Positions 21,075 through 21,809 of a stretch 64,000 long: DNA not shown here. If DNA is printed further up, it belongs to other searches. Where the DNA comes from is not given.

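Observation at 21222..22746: Low-GC three-gene operon next to the tRNA cluster: cytoplasmic CHAP/NlpC-P60-like hydrolase, helical protein, beta-rich protein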

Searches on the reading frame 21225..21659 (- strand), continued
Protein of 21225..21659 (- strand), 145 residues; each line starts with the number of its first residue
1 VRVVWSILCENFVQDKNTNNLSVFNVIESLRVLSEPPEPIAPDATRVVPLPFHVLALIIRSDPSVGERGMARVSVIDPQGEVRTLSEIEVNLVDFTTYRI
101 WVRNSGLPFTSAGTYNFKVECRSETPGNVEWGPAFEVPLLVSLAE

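Call 84: find_related_loci(query=A9, collection=metagenome_contigs, flank=3500)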
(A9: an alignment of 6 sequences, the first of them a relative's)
Query A9 (162 aa) in metagenome_contigs; peptide patterns used: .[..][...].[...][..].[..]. (x = any residue, [..] = any of these).
115 stretches matched a pattern; 20 encode a relative of the query (tblastn E <= 1e-3); 20 distinct loci.
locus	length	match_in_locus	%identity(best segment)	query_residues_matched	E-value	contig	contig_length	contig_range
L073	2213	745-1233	62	1-162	3e-65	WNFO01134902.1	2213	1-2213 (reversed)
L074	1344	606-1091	58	1-160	2e-60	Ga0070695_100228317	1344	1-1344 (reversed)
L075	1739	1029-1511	45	1-162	7e-38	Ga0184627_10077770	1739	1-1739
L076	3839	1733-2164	46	1-143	5e-37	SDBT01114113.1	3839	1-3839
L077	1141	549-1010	45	1-160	8e-36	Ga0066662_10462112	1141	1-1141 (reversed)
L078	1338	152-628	40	1-159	4e-32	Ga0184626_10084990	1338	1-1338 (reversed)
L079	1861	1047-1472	42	1-143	2e-31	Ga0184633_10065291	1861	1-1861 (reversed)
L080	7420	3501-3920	40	1-142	4e-29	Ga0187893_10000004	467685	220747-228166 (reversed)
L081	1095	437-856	37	1-142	4e-28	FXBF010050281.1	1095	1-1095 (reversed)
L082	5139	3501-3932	37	1-141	1e-23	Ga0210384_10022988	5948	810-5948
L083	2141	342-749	35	1-140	3e-22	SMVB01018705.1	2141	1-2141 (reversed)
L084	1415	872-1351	34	1-151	3e-21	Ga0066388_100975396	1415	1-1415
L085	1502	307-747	34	1-139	4e-21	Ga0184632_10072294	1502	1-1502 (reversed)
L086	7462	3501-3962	34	1-159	2e-20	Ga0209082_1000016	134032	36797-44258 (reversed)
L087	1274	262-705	36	1-141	2e-20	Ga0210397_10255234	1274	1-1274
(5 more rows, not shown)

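Call 89: search_protein_families(library=pfam, alignment_id=A10, max_evalue=0.01)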
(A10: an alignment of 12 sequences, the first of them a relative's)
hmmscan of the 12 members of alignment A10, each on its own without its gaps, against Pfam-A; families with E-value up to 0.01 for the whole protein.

A. member 1, L063:341-868:+ (176 aa): 0 families

B. families by the number of members that match (of 12 scanned): 1 family
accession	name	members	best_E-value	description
PF05973.20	Gp49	9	2e-20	Phage derived protein Gp49-like (DUF891)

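Call 90: search_protein_families(library=pfam, alignment_id=A11, max_evalue=0.01)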
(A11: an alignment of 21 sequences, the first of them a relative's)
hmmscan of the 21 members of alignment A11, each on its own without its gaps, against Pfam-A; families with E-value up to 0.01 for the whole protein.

A. member 1, L063:840-1301:+ (154 aa): 1 family
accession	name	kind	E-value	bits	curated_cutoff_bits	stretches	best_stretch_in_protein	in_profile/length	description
PF13443.12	HTH_26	-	0.00073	20.2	22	1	50-94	9-54/63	Cro/C1-type HTH DNA-binding domain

B. families by the number of members that match (of 21 scanned): 22 families
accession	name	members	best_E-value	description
PF01381.28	HTH_3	17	5.6e-14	Helix-turn-helix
PF13560.12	HTH_31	17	4.4e-10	Helix-turn-helix domain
PF13744.12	HTH_37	15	6.7e-11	Helix-turn-helix domain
PF13443.12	HTH_26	15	7.3e-08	Cro/C1-type HTH DNA-binding domain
PF12844.13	HTH_19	9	1.1e-07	Helix-turn-helix domain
PF17762.8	HTH_ParB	6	0.0013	ParB HTH domain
PF13545.12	HTH_Crp_2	4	0.00013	Crp-like helix-turn-helix domain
PF13518.12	HTH_28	2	0.00034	Helix-turn-helix domain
PF13413.12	HTH_25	2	0.00045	Helix-turn-helix domain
PF15919.11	HicB_lk_antitox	1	1.3e-09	HicB_like antitoxin of bacterial toxin-antitoxin system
PF05534.18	HicB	1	1.1e-07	HicB family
PF21748.3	UPF0150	1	1.3e-06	UPF0150-like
PF00356.27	LacI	1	1.8e-05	Bacterial regulatory proteins, lacI family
PF13384.12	HTH_23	1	0.00013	Homeodomain-like domain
PF20432.4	Xre-like-HTH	1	0.00021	Antitoxin Xre-like helix-turn-helix domain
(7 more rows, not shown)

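Call 92: search_protein_families(library=pfam, alignment_id=A5, max_evalue=0.001)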
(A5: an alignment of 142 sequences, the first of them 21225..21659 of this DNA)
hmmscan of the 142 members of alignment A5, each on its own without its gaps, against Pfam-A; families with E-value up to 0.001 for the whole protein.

A. member 1, window:21225-21659:- (145 aa): 0 families

B. families by the number of members that match (of 142 scanned): 1 family
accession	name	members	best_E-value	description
PF22091.2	DUF6941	29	6.6e-06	Family of unknown function (DUF6941)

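Call 99: search_dna_similar(query=window:21225-21659:-, collection=plasmids, mode=protein, max_evalue=0.001, max_rows=25)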
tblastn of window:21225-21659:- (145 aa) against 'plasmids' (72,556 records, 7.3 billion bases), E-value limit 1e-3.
No match.

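Call 101: search_dna_similar(query=P0190, collection=plasmids, mode=protein, max_evalue=0.001, max_rows=25)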
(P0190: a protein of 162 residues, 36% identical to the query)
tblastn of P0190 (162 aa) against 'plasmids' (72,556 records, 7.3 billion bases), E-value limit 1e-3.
No match.

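Call 102: search_dna_similar(query=P0190, collection=phages, mode=protein, max_evalue=0.001, max_rows=25)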
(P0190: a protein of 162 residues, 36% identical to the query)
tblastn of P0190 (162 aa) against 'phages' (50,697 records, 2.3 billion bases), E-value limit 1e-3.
No match.

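Call 107: find_related_loci(query=A9, collection=viral_contigs, flank=4000)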
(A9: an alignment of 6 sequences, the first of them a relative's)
Query A9 (162 aa) in viral_contigs; peptide patterns used: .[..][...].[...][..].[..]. (x = any residue, [..] = any of these).
3 stretches matched a pattern, but none encodes a relative of the query by tblastn (E <= 1e-3).

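Call 109: find_encoding_contigs(protein=P0200, flank=4000, max_places=3)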
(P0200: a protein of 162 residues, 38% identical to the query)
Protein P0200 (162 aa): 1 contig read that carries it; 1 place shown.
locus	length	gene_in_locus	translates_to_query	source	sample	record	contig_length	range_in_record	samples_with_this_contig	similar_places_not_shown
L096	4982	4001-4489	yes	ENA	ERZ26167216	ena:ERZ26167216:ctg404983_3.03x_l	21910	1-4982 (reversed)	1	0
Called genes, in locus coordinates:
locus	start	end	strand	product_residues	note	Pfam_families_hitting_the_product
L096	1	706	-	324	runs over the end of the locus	PF07730:HisKA_3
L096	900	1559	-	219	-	PF04012:PspA_IM30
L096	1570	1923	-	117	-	-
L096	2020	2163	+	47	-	-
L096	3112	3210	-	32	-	-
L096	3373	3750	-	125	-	PF04012:PspA_IM30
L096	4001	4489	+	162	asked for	-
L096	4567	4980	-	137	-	?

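Call 110: find_encoding_contigs(protein=P0170, flank=4000, max_places=3)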
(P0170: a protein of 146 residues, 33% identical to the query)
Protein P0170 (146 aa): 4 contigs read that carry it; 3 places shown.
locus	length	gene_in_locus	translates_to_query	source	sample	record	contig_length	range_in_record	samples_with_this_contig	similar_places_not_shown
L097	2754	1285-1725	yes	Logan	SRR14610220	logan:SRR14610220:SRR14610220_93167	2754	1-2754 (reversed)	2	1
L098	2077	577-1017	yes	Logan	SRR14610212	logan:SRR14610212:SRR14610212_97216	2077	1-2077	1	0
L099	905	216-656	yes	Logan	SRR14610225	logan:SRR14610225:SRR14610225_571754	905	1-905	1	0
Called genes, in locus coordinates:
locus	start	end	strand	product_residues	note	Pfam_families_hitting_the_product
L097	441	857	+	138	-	-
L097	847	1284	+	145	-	PF13443:HTH_26 (weak)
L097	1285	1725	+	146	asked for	-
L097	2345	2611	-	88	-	-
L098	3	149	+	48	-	?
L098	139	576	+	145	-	PF13443:HTH_26 (weak)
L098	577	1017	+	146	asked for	-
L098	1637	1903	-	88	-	-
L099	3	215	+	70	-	?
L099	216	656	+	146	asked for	-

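Call 111: find_encoding_contigs(protein=P0245, flank=4000, max_places=3)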
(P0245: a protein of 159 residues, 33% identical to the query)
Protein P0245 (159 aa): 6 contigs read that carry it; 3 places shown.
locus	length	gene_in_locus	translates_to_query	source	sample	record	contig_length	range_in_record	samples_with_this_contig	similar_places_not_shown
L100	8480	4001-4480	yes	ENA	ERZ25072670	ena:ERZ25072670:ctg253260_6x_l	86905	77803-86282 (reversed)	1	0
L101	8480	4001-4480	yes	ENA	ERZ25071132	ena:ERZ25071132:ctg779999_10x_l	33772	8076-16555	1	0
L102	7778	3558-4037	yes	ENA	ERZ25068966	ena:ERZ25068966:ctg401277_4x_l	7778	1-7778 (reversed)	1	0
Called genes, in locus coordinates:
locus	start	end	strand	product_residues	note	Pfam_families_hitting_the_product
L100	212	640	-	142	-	-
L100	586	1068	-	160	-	-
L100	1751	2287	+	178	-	PF20247:DUF6602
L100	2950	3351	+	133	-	-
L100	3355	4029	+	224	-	-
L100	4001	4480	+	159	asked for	-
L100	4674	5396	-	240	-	-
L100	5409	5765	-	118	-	-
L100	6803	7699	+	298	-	PF13505:OMP_b-brl (weak)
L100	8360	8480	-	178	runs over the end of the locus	-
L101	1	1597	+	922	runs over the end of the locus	PF18470:Cas9_a, PF19526:Slr4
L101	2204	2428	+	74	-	-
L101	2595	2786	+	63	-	-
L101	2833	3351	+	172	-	-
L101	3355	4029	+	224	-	-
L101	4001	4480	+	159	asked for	-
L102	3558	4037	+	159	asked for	-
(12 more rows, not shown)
